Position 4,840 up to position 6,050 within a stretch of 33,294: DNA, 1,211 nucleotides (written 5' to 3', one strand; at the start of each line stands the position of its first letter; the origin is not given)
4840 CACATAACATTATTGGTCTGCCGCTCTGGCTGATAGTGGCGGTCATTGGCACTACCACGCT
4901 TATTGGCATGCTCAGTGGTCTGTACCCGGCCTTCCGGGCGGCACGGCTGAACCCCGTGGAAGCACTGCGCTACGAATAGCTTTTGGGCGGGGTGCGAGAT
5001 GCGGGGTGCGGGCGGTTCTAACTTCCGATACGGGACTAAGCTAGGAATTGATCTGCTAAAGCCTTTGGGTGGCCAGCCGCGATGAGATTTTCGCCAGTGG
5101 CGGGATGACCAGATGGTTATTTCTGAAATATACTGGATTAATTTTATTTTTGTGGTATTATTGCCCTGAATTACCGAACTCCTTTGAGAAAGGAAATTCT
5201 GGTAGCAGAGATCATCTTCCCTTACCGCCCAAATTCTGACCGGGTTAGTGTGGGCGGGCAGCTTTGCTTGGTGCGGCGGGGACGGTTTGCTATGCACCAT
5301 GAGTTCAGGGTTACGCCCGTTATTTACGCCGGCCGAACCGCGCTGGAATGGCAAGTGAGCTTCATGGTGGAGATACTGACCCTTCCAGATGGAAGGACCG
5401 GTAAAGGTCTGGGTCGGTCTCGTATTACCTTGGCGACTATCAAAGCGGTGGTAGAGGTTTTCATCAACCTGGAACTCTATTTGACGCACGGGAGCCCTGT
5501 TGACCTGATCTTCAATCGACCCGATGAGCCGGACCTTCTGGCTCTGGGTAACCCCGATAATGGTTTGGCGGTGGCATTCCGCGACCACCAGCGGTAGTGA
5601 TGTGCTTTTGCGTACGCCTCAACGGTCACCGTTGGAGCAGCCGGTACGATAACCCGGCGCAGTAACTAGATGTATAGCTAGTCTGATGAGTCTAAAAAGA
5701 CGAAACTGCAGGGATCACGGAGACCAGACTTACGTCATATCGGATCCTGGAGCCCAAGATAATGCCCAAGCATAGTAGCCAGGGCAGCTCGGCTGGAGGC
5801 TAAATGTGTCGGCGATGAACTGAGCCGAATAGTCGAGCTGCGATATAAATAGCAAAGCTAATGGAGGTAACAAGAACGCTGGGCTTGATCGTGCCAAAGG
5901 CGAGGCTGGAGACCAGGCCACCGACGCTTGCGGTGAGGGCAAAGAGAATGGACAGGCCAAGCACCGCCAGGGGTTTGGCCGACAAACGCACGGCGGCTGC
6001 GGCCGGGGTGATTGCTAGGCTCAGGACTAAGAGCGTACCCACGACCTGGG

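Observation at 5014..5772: A 0.7 kb unknown-ORF + hammerhead module that appears inserted into a copy of the intergenic motif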

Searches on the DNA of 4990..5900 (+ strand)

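Call 4: search_rna_families(source=window, start=5000, end=5900, threshold=evalue, max_evalue=10, show_alignments=5)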
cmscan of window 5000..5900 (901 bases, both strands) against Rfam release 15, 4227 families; matches with E-value up to 10: 3.
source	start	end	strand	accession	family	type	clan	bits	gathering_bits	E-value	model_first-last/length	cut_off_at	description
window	5657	5711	+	RF00008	Hammerhead_3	Gene; ribozyme;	CL00010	41.6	48.5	1.7e-07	1-54/54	no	Hammerhead ribozyme (type III)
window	5811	5825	+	RF01303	sR49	Gene; snRNA; snoRNA; CD-box;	-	16.5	50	1.7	1-56/56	no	Small nucleolar RNA sR49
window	5079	5163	-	RF00372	sroH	Gene; sRNA;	-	12.7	80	1.8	1-161/161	no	sroH RNA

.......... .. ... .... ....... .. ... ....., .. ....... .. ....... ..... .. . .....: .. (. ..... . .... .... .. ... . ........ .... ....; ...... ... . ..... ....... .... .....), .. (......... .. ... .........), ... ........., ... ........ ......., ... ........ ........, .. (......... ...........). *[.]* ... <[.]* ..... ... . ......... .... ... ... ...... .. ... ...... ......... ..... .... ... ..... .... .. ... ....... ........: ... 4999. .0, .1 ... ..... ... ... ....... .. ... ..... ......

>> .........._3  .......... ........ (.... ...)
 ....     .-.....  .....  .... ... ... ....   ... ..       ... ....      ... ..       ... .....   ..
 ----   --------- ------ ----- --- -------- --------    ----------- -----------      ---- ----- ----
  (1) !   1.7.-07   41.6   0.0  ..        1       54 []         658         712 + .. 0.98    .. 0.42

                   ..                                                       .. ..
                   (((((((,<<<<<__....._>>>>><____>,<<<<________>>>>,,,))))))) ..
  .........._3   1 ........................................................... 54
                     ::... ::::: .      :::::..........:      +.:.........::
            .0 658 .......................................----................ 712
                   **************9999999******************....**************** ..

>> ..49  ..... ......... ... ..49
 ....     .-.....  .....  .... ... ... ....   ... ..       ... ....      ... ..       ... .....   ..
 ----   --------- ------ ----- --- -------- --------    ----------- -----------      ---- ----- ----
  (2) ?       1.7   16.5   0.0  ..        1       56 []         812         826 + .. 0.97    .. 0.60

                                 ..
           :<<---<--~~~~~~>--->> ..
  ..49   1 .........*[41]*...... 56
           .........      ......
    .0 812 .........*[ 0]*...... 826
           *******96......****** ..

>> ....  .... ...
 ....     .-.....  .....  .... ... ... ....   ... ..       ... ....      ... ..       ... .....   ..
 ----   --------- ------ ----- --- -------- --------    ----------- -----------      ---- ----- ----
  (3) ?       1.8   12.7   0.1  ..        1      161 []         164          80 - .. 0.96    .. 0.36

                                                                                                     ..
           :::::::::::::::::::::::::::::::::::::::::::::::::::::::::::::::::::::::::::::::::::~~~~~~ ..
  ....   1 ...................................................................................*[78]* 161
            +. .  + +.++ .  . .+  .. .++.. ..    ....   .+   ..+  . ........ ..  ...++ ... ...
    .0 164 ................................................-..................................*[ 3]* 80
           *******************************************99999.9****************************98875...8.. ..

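Call 21: search_dna_similar(query=window:4990-5800:+, collection=phages, mode=distant, max_evalue=0.01)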
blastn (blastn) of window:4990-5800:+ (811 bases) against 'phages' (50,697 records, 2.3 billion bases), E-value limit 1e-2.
No match.

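Call 34: search_rna_families(sources=[L023, L024, L025], threshold=evalue, max_evalue=1, show_alignments=4)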
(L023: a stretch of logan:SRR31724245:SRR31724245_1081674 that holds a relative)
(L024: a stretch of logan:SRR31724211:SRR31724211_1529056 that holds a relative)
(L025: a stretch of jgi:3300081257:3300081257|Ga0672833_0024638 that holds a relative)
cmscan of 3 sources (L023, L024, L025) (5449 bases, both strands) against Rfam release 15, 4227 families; matches with E-value up to 1: 7.
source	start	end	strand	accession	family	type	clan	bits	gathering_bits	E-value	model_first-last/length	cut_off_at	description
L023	98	153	+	RF00008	Hammerhead_3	Gene; ribozyme;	CL00010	46.8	48.5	3.4e-08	1-54/54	no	Hammerhead ribozyme (type III)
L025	1893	1948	+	RF00008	Hammerhead_3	Gene; ribozyme;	CL00010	46.4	48.5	4.4e-08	1-54/54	no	Hammerhead ribozyme (type III)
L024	498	553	+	RF00008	Hammerhead_3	Gene; ribozyme;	CL00010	41.9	48.5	8.3e-07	1-54/54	no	Hammerhead ribozyme (type III)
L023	781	836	+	RF00008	Hammerhead_3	Gene; ribozyme;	CL00010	41.3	48.5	1.3e-06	1-54/54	no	Hammerhead ribozyme (type III)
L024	1181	1236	+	RF00008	Hammerhead_3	Gene; ribozyme;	CL00010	41.3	48.5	1.3e-06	1-54/54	no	Hammerhead ribozyme (type III)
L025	1181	1211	+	RF00274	SNORD57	Gene; snRNA; snoRNA; CD-box;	CL00058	21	47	0.89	1-72/72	no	Small nucleolar RNA SNORD57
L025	1440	1567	-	RF00166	PrrB_RsmZ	Gene; sRNA;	CL00106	17.3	44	0.98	1-133/133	no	PrrB/RsmZ RNA family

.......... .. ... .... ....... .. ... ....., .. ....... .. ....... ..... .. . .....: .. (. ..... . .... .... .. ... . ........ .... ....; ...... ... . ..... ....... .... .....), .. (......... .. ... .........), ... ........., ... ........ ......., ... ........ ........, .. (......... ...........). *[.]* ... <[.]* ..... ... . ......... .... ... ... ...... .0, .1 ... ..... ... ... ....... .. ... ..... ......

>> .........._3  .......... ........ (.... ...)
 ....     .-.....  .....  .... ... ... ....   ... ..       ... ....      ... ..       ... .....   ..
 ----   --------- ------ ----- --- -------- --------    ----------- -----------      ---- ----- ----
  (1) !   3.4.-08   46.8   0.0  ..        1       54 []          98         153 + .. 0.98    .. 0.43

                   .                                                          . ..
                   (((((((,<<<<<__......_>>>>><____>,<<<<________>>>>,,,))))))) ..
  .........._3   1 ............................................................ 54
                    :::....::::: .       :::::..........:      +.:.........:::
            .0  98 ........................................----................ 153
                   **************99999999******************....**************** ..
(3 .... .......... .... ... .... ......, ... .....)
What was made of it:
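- The same RNA follows every homologous ORF: L023 98-153 and 781-836, L024 498-553 and 1181-1236, L025 1893-1948, at 41-47 bits (call 34). The interval 5033-5713 is about 680 nt, close to the 683-nt repeat unit of L023 (call 34). L023 and L024 have two same-strand hammerheads 683 nt apart flanking one ORF (call 34).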

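Call 98: build_rna_model(alignment_id=A3, structure=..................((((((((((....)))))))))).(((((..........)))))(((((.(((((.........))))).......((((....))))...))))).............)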
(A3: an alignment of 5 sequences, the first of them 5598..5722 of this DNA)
Model R1 built from alignment A3 (5 sequences, 128 columns); structure: as given.
model positions 124; base pairs 29; branch points 3; effective number of sequences 1.15; information 0.589 bits per position. Calibrated on 0.2 Mb of random sequence (short: E-values are rough).
structure used (alignment columns):
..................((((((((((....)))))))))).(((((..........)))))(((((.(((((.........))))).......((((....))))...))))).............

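Call 100: search_with_rna_model(model_id=R1, sources=[window, L001, L002, L003, L004, L005, L006, L007, L008, L009, L010, L011, L013, L014, L023, L024, L025, L026, L027, L028, L029, L030, L031, L032, L033, L034, L035, L036, L037, L038, L039, L040, L041, L042, L044, L046, L048, L049, L051, L052, L053, L054, L055, L057, L059, L060, L061, L064, L066, L067, L068, L070, L077, L079, L082, L087, L088, L091, L093, L096, L097, L098, L099, L100, L101, L103, L106, L109, L110, L111, L114, L115, L117, L119, L120, L121, L127, L134, L135, L136, L137, L138, L139, L142, L144, L145, L146, L147], max_evalue=1)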
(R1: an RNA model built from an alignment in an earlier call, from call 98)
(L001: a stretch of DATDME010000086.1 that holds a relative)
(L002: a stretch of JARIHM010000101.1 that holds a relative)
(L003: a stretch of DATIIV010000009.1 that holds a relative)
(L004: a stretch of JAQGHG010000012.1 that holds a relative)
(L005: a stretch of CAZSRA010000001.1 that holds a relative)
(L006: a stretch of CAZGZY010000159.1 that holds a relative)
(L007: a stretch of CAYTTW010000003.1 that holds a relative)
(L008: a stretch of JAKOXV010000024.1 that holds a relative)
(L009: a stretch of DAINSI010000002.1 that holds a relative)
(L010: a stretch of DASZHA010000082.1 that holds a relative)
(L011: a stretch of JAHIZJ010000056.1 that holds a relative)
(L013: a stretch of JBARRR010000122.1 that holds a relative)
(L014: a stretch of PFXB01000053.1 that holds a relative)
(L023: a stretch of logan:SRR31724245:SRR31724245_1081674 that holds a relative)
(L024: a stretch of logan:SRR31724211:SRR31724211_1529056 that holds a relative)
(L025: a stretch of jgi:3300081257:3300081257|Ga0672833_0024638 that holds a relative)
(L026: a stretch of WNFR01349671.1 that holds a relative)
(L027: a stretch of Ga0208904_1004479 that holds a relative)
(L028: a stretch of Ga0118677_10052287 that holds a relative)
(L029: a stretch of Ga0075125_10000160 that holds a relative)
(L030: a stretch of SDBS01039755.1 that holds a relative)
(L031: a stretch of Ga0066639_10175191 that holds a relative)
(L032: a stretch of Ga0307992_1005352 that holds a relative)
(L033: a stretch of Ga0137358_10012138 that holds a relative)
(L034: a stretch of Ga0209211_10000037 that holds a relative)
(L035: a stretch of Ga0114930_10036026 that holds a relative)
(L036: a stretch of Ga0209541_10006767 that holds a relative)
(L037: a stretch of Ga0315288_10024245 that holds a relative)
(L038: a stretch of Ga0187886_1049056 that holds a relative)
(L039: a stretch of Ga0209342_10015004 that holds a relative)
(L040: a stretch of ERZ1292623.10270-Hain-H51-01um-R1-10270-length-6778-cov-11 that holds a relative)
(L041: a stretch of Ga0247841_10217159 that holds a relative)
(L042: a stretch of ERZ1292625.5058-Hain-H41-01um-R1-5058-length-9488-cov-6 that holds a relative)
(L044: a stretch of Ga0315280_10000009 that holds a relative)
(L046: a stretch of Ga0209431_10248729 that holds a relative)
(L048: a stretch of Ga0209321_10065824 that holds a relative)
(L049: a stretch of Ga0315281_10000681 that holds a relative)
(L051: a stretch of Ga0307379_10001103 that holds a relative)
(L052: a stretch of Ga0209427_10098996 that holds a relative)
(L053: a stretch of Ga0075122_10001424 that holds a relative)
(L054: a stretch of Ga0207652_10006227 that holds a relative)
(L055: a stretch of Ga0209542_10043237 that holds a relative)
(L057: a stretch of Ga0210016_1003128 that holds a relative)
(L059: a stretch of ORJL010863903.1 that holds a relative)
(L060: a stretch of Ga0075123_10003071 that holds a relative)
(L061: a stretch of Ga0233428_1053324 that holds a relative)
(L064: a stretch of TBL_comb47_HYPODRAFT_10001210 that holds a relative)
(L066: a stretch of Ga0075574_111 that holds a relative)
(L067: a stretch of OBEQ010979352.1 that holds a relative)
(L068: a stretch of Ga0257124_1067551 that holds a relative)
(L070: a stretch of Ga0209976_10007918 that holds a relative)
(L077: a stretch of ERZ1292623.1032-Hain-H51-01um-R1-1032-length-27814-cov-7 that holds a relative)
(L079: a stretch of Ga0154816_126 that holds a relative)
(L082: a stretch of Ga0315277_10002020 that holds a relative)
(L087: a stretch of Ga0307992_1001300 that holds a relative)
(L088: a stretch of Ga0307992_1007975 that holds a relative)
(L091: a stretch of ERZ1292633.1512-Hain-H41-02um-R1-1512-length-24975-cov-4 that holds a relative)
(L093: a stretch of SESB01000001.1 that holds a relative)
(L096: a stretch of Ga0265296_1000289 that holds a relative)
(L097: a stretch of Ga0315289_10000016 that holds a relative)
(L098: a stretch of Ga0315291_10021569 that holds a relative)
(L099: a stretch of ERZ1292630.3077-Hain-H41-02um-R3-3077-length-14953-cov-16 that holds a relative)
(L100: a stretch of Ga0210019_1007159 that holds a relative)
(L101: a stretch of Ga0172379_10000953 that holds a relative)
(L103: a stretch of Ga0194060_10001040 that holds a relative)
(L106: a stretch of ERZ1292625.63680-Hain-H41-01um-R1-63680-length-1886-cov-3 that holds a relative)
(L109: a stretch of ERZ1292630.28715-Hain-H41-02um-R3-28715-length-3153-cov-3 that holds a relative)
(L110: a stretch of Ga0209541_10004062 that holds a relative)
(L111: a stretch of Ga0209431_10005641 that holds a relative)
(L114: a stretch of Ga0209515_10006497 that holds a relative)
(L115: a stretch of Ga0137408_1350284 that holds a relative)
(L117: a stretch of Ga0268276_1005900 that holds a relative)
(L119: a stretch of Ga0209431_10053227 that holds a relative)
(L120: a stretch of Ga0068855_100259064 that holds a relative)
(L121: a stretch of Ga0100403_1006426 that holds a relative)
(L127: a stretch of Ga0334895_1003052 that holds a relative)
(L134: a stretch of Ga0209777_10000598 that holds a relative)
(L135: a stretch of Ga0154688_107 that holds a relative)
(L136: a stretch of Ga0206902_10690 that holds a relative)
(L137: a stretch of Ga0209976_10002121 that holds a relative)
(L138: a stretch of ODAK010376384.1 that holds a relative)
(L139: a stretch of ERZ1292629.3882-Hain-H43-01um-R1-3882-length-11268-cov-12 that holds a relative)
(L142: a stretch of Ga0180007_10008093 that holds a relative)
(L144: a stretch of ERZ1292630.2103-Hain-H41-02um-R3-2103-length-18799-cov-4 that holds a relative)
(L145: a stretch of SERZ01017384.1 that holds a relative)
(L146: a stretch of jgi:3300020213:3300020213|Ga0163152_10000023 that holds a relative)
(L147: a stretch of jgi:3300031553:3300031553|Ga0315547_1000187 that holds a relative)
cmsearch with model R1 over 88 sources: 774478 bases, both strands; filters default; matches with E-value up to 1: 7.
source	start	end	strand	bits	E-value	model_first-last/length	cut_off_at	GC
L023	42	164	+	138.5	2.2e-42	1-124/124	no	0.49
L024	442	564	+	134.6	4.1e-41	1-124/124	no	0.48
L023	723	847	+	134.4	5e-41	1-124/124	no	0.47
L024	1123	1247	+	134.4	5e-41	1-124/124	no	0.47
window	5600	5722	+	131.6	4e-40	1-124/124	no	0.51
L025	1834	1959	+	130.2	1.1e-39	1-124/124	no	0.47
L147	800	817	-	12.9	0.21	86-103/124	no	0.22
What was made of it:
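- A covariance model of the 124-nt RNA scores 130-138 bits on the six copies and finds nothing else in 774 kb of Patescibacteria DNA (call 100).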
